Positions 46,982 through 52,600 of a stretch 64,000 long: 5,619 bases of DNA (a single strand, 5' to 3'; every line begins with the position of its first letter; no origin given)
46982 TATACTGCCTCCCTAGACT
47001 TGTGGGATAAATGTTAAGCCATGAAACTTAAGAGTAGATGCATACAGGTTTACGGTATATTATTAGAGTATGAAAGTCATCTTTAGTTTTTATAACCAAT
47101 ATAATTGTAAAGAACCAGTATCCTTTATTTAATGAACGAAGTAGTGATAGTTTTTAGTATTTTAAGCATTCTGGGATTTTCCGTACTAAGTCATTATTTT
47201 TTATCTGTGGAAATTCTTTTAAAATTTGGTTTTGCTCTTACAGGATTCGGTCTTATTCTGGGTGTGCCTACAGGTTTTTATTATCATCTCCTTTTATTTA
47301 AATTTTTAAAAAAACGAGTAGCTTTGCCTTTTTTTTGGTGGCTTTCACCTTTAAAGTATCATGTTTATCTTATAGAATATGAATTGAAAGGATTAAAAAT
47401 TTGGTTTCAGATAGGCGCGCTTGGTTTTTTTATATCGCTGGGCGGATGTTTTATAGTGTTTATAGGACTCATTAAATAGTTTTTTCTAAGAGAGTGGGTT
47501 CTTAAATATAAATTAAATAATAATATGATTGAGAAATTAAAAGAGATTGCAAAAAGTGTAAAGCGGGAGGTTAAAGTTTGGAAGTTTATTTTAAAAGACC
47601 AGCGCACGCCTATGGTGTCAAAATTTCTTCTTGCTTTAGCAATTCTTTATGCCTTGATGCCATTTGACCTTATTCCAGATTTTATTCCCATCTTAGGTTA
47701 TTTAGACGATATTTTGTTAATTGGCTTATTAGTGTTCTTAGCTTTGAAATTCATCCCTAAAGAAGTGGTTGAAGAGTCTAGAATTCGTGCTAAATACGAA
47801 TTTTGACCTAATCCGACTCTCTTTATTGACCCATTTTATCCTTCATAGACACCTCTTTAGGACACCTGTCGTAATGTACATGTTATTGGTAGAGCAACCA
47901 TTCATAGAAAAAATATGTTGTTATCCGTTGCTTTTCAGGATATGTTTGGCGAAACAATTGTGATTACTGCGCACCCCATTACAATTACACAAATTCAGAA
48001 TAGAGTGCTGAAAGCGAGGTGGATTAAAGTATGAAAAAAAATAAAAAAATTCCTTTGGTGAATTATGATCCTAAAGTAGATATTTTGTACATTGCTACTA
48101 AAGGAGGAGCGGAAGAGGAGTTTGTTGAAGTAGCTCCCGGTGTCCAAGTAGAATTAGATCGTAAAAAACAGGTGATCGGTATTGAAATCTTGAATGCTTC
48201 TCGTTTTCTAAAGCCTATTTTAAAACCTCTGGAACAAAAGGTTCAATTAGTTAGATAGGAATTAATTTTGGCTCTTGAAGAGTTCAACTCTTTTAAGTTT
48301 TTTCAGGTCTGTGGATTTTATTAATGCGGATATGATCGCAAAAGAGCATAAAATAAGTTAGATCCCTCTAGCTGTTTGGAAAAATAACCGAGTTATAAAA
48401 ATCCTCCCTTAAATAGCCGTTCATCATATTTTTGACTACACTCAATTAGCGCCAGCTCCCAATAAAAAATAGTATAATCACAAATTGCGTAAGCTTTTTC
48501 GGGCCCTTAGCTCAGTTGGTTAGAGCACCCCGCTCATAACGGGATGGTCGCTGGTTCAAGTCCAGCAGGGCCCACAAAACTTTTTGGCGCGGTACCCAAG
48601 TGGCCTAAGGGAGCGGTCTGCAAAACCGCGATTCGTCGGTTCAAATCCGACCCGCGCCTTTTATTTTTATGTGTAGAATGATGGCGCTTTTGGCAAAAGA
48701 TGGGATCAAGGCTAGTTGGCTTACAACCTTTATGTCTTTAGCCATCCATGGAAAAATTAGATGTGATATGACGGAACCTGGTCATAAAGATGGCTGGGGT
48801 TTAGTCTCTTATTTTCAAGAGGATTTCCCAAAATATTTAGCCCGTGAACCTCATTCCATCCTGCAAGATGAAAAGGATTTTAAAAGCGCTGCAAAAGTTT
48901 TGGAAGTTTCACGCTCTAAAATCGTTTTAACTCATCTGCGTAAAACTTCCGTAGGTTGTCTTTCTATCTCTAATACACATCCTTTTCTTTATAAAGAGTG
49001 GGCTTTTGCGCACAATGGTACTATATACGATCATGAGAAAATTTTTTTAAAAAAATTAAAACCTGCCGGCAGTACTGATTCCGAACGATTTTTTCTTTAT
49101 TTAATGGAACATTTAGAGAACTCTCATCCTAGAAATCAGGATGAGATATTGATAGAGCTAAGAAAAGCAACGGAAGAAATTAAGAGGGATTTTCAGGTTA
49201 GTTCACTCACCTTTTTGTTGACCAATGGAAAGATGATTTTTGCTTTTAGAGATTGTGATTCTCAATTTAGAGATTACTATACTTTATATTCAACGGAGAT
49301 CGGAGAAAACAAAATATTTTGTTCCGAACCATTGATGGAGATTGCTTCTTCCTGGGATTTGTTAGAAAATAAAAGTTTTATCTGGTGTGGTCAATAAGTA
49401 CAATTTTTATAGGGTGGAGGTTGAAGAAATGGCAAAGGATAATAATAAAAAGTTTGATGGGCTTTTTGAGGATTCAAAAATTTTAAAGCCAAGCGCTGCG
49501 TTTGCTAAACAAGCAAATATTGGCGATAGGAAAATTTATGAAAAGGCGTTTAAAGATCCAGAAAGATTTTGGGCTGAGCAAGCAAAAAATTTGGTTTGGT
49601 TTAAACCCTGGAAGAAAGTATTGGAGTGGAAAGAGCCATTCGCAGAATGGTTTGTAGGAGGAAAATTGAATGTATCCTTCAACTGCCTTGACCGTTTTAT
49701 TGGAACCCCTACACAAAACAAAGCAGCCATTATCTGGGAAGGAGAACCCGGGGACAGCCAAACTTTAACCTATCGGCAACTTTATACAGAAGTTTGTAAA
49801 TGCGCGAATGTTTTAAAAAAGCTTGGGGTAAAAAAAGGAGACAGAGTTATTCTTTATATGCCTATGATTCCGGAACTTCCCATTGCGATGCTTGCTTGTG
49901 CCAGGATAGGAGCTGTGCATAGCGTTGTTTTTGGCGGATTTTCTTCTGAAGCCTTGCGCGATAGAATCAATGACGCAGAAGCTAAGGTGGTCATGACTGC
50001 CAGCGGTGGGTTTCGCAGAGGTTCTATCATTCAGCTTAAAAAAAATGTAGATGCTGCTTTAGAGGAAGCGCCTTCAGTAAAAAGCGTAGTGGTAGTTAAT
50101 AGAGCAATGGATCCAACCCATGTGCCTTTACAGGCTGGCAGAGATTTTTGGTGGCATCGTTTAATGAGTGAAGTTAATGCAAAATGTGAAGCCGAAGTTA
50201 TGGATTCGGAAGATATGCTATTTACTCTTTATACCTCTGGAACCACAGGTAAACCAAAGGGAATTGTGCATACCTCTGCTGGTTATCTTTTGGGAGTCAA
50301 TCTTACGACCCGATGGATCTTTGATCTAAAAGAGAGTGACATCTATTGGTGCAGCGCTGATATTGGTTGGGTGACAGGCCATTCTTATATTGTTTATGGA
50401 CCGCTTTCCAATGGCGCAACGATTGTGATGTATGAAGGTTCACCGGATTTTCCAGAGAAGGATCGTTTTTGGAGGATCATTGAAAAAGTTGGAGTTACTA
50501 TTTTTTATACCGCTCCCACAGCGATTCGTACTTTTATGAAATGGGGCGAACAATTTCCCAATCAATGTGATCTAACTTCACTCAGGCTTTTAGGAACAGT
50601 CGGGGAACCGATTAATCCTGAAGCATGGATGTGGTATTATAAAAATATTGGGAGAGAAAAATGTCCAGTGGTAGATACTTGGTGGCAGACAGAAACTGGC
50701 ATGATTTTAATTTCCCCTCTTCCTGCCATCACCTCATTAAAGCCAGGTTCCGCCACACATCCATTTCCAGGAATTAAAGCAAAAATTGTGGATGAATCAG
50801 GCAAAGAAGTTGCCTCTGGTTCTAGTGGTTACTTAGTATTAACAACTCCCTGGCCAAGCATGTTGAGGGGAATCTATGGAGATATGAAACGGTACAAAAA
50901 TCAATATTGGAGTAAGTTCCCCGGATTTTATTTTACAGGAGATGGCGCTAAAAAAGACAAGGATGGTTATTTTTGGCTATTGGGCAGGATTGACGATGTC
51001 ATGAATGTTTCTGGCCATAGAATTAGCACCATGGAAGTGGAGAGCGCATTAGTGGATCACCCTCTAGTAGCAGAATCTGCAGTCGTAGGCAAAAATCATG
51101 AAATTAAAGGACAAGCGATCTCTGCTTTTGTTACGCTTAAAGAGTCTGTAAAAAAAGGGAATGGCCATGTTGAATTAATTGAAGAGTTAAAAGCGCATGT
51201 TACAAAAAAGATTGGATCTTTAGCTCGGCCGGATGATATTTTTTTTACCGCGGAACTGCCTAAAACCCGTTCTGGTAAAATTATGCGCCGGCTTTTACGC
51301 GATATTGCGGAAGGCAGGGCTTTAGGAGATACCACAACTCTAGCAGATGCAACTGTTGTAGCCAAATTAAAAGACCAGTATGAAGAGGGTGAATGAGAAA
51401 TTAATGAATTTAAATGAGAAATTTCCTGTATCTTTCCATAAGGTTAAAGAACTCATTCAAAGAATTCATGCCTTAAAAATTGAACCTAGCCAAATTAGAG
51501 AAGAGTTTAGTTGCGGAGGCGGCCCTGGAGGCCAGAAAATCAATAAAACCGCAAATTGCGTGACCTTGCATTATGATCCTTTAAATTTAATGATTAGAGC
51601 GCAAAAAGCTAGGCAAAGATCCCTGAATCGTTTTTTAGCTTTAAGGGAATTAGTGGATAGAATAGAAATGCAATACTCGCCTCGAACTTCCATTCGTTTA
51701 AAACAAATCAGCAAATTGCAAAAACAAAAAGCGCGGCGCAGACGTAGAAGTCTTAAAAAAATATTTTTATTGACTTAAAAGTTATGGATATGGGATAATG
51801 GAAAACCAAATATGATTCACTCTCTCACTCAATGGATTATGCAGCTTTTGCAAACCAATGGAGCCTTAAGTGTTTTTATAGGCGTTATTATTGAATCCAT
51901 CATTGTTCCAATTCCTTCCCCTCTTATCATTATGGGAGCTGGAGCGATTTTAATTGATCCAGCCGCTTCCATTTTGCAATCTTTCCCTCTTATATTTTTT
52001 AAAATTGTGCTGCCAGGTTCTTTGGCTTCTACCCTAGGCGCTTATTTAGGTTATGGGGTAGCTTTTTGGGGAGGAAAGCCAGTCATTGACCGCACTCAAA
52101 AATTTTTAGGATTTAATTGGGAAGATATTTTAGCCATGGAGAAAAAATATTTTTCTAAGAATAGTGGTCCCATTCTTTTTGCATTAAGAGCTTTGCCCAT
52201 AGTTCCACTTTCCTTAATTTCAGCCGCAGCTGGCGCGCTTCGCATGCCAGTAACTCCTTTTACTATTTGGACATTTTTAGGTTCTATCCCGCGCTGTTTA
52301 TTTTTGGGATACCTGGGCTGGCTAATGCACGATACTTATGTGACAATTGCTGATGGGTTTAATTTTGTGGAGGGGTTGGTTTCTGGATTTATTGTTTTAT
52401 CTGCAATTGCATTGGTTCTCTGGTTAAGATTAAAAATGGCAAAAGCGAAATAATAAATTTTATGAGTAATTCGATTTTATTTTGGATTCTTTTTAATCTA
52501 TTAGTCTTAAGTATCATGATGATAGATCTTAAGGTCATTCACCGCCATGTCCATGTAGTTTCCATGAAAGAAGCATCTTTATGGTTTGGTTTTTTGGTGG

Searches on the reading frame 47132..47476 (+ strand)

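Call 60: search_protein_families(library=pfam, proteins=[window:47132-47476:+], max_evalue=10)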
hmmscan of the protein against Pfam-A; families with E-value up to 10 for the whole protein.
window:47132-47476:+ (115 aa): 1 family
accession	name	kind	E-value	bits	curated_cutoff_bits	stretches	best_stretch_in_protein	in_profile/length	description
PF03323.18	GerA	-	0.4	9.6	27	1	2-76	371-445/466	Bacillus/Clostridium GerA spore germination protein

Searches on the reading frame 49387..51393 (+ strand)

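Call 74: search_protein_families(library=pfam, proteins=[window:49387-51393:+], max_evalue=0.0001)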
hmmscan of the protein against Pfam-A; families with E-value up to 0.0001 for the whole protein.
window:49387-51393:+ (669 aa): 3 families
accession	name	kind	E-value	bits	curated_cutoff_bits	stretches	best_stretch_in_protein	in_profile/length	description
PF00501.34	AMP-binding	-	1.9e-90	303.9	29.9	1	109-496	8-383/384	AMP-binding enzyme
PF13193.12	AMP-binding_C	-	2.2e-25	89.8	24.5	1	550-631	1-76/76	AMP-binding enzyme C-terminal domain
PF16177.11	ACAS_N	-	1.9e-21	76.1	27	1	48-100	2-55/55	Acetyl-coenzyme A synthetase N-terminus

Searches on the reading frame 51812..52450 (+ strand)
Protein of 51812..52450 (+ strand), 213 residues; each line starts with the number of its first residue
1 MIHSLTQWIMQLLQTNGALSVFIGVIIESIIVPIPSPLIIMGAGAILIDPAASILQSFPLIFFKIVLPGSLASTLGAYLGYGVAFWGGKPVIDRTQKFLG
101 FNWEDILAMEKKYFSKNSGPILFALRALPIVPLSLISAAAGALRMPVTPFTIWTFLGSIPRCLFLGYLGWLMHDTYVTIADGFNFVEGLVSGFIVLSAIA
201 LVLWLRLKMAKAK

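Call 60: search_protein_families(library=pfam, proteins=[window:51812-52450:+], max_evalue=10)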
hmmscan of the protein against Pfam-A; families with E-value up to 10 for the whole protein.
window:51812-52450:+ (213 aa): 1 family
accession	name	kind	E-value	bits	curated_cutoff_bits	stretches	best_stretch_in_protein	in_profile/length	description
PF09335.16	VTT_dom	-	9.7e-17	62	33.9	1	62-170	18-122/123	VTT domain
